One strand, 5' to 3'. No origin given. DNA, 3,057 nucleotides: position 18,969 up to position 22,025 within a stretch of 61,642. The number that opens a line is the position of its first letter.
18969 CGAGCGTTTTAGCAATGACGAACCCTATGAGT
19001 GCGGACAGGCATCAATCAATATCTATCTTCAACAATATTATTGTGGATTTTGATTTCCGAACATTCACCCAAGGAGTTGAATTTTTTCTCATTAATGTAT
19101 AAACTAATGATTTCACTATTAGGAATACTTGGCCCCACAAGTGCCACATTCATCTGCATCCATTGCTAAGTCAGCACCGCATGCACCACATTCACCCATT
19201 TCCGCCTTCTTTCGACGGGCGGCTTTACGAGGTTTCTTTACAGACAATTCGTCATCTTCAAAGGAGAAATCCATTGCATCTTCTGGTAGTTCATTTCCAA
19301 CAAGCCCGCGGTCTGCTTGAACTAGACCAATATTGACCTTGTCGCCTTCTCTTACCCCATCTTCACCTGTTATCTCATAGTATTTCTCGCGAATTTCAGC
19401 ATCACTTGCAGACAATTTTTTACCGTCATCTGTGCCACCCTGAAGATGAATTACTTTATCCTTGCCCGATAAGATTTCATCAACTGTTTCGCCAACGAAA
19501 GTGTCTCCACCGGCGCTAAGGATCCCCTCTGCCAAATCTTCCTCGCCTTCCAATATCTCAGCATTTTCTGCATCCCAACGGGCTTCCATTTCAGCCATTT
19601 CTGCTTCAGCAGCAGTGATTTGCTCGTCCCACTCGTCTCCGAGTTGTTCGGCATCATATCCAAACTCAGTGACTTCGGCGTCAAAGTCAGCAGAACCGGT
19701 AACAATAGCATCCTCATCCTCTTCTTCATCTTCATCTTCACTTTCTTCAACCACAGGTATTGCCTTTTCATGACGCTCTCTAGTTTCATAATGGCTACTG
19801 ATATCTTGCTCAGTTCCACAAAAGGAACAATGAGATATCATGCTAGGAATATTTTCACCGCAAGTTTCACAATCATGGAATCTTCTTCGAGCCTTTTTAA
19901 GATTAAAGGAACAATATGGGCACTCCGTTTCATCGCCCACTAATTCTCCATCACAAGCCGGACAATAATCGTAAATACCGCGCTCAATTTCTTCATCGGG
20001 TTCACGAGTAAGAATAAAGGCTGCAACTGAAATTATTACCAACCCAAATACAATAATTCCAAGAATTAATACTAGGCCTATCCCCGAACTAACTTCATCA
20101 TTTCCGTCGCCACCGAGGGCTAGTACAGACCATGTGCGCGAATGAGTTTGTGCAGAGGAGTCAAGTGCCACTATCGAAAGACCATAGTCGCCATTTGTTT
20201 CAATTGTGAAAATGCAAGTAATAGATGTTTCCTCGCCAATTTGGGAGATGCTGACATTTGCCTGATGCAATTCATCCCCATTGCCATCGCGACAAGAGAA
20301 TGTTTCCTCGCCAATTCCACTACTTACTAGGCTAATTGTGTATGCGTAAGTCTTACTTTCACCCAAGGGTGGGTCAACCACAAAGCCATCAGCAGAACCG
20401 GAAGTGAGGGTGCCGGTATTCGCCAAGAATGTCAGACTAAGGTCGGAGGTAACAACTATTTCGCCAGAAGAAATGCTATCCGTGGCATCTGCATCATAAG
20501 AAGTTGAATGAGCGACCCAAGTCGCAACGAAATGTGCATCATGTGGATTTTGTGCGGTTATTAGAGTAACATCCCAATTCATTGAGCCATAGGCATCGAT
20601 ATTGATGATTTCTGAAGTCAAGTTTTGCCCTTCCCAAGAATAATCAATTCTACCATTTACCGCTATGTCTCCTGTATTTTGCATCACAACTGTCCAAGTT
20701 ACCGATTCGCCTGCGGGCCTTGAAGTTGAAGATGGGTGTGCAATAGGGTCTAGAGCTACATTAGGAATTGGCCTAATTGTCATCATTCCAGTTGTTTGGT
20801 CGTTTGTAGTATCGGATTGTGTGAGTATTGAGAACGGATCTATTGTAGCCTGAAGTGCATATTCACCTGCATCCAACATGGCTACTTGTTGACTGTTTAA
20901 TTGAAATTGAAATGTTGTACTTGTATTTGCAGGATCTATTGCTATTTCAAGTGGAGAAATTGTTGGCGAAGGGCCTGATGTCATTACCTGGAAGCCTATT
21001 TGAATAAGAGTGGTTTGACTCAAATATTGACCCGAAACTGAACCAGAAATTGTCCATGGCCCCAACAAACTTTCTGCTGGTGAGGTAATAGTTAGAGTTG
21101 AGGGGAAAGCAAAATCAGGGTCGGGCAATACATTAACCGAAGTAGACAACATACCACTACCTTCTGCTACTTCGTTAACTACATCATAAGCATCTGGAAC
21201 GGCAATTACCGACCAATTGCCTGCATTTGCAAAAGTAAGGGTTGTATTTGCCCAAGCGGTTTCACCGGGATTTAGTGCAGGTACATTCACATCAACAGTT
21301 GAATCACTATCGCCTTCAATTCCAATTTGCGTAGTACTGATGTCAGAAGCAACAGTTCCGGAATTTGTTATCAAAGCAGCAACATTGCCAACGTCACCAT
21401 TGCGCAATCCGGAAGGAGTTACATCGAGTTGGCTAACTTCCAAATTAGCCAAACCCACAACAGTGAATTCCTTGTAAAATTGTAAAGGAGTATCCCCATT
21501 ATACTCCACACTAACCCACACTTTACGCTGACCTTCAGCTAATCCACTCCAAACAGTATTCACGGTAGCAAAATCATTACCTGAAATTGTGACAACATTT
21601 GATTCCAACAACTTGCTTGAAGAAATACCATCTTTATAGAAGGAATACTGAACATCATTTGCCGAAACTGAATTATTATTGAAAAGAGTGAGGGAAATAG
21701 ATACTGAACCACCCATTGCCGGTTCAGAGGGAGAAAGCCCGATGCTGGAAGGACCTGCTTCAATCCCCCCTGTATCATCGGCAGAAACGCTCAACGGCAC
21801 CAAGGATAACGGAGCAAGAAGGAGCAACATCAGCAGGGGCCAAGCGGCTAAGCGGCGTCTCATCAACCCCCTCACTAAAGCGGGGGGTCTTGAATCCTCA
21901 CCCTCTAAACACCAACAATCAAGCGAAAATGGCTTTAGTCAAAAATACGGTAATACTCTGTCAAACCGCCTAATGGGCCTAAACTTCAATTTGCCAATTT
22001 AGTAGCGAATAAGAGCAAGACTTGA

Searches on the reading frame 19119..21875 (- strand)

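Call 81: search_protein_families(library=pfam, proteins=[window:19119-21875:-], max_evalue=0.001)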
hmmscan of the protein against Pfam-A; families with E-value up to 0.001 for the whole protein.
window:19119-21875:- (918 aa): 2 families
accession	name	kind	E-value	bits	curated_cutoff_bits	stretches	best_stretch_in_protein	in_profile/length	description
PF07705.17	CARDB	-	5.7e-11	43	22.7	1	143-238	2-94/101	CARDB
PF12773.13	DZR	-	0.00083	19.9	27.3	0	638-687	1-45/45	Double zinc ribbon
